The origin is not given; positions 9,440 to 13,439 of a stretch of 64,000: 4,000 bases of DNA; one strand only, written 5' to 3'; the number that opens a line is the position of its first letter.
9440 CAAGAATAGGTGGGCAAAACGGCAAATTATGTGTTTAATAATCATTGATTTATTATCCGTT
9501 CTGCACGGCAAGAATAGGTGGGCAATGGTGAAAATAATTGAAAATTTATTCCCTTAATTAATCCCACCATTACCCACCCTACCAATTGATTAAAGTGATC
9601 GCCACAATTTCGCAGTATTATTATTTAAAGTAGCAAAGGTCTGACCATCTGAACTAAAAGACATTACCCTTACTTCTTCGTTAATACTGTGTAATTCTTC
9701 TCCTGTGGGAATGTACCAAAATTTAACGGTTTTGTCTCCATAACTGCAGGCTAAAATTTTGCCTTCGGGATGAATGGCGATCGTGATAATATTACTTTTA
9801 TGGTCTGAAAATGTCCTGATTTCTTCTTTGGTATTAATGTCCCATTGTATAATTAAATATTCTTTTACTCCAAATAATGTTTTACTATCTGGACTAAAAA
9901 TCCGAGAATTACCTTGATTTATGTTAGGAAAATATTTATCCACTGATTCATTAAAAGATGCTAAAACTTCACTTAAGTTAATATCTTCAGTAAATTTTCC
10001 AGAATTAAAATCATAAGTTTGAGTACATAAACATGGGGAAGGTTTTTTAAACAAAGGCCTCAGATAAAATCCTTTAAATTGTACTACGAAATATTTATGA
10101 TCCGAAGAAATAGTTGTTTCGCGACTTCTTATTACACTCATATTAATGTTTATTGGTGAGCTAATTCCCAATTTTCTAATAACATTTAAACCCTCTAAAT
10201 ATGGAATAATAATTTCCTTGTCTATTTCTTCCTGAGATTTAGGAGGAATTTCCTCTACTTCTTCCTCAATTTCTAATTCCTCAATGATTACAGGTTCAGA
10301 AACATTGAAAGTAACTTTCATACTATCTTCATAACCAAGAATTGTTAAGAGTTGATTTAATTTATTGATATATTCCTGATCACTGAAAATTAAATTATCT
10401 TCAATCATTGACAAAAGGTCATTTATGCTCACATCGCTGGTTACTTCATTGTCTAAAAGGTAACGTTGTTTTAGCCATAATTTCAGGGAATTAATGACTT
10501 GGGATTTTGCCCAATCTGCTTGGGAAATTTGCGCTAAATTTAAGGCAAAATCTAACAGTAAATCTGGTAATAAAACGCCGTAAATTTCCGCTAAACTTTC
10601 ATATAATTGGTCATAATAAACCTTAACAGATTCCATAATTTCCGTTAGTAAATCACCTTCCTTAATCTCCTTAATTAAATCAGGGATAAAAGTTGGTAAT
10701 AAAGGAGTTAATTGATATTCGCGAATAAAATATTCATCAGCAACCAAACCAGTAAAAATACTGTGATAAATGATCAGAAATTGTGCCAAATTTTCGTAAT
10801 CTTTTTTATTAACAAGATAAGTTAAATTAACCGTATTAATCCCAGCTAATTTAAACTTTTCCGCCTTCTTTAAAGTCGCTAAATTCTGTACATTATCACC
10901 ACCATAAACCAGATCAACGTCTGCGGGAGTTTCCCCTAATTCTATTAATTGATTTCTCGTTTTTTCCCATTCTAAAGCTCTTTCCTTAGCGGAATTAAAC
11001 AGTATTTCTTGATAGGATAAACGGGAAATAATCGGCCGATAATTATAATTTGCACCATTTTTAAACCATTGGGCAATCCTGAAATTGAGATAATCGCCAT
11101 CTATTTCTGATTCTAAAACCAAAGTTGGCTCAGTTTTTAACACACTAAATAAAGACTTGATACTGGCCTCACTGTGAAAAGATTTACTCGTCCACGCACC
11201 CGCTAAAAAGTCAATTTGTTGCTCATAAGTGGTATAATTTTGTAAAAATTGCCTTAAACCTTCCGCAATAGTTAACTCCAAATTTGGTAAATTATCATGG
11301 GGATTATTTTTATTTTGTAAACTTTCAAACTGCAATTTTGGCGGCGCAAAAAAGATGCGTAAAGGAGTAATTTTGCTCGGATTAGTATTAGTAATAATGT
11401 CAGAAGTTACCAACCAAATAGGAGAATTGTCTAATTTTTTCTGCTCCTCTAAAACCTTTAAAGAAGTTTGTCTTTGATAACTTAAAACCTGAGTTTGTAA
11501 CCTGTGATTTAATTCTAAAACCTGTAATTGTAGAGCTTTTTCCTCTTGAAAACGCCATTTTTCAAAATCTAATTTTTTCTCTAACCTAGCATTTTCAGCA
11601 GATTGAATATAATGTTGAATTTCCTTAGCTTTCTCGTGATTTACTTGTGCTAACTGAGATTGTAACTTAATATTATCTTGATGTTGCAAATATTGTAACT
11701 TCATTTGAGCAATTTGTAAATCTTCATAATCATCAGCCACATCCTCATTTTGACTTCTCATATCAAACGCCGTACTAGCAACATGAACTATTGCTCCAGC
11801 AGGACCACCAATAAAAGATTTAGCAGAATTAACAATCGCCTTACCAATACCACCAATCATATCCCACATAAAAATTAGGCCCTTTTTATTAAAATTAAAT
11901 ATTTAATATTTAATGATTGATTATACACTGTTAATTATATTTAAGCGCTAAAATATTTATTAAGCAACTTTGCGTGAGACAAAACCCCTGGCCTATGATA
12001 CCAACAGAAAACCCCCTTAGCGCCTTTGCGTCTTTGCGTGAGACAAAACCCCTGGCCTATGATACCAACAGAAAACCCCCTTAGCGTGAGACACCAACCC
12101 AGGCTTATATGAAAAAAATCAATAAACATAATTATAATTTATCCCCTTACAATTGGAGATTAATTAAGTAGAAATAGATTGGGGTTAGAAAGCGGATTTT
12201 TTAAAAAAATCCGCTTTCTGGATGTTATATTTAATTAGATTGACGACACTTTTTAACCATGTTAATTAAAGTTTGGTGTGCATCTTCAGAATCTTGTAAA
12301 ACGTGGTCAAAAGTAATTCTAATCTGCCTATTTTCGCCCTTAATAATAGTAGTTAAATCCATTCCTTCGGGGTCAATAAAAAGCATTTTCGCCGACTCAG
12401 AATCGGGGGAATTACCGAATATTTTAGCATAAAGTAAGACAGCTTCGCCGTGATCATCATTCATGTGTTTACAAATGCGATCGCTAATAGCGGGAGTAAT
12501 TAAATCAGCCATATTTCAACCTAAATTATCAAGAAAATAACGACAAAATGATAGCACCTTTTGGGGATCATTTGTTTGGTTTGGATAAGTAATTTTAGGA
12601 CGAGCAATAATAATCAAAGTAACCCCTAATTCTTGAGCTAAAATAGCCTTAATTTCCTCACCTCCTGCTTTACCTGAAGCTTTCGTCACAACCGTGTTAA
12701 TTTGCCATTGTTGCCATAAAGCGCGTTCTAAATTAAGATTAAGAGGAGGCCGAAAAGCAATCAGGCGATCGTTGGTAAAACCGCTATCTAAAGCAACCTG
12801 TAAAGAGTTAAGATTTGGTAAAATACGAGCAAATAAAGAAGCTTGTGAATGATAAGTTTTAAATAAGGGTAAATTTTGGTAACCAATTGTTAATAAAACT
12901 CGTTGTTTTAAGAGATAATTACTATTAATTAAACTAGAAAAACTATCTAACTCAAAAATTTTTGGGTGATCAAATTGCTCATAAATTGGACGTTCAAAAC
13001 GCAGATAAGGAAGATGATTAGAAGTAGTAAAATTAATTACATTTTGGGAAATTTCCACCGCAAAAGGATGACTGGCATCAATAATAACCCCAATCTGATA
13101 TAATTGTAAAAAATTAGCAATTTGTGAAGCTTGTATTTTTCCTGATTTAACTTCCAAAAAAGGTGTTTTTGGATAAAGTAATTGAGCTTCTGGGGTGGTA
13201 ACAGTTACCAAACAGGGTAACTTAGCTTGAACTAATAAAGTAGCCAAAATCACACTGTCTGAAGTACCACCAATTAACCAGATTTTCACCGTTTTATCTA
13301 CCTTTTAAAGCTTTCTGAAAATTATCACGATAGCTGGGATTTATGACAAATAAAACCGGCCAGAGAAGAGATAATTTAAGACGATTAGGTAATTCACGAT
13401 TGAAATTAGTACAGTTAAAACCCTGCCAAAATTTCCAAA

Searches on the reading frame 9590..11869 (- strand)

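Call 7: search_protein_families(library=ncbifam, proteins=[window:9590-11869:-])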
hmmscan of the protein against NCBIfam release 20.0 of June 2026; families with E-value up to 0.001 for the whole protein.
window:9590-11869:- (759 aa): 0 families

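Call 26: search_protein_families(library=pfam, proteins=[window:9590-11869:-], max_evalue=0.00001)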
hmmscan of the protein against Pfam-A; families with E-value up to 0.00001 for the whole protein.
window:9590-11869:- (759 aa): 9 families
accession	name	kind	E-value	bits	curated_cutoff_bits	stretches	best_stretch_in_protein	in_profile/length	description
PF25174.1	Beta-prop_THOC3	-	2.5e-13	50.1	305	1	649-750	128-233/272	THOC3 beta-propeller domain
PF00400.38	WD40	-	3.1e-10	40.6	27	1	682-718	2-38/39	WD domain, G-beta repeat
PF24814.1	WD40_Prp19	-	4.8e-10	39.4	320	1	674-756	116-204/281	Prp19 WD40 domain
PF25173.1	Beta-prop_WDR3_1st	-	9.2e-10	39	154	1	673-750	11-91/184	WDR3 first beta-propeller domain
PF25168.1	Beta-prop_WDR36-Utp21_2nd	-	8.4e-09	35.6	84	1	669-750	218-301/335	WDR36/Utp21 second beta-propeller domain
PF25172.1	Beta-prop_WDR3_2nd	-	1.4e-08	34.8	140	0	658-720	46-109/293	WDR3 second beta-propeller domain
PF24817.1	WD40_WDHD1_1st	-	9.1e-08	32.1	109.9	1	673-740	110-177/291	WDHD1 first WD40 domain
PF24805.1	EIF3I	-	2.7e-07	30.5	200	1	676-753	37-116/324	EIF3I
PF24807.1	WD40_CDC20-Fz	-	8.5e-06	25.7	200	0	665-733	107-180/292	CDC20/Fizzy WD40 domain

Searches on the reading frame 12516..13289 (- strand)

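Call 26: search_protein_families(library=pfam, proteins=[window:12516-13289:-], max_evalue=0.00001)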
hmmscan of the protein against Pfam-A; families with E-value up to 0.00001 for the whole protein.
window:12516-13289:- (257 aa): 1 family
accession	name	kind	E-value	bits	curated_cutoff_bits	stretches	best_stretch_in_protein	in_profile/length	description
PF02571.20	CbiJ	-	4.5e-68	229.7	28.6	1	2-249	1-233/234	Precorrin-6x reductase CbiJ/CobK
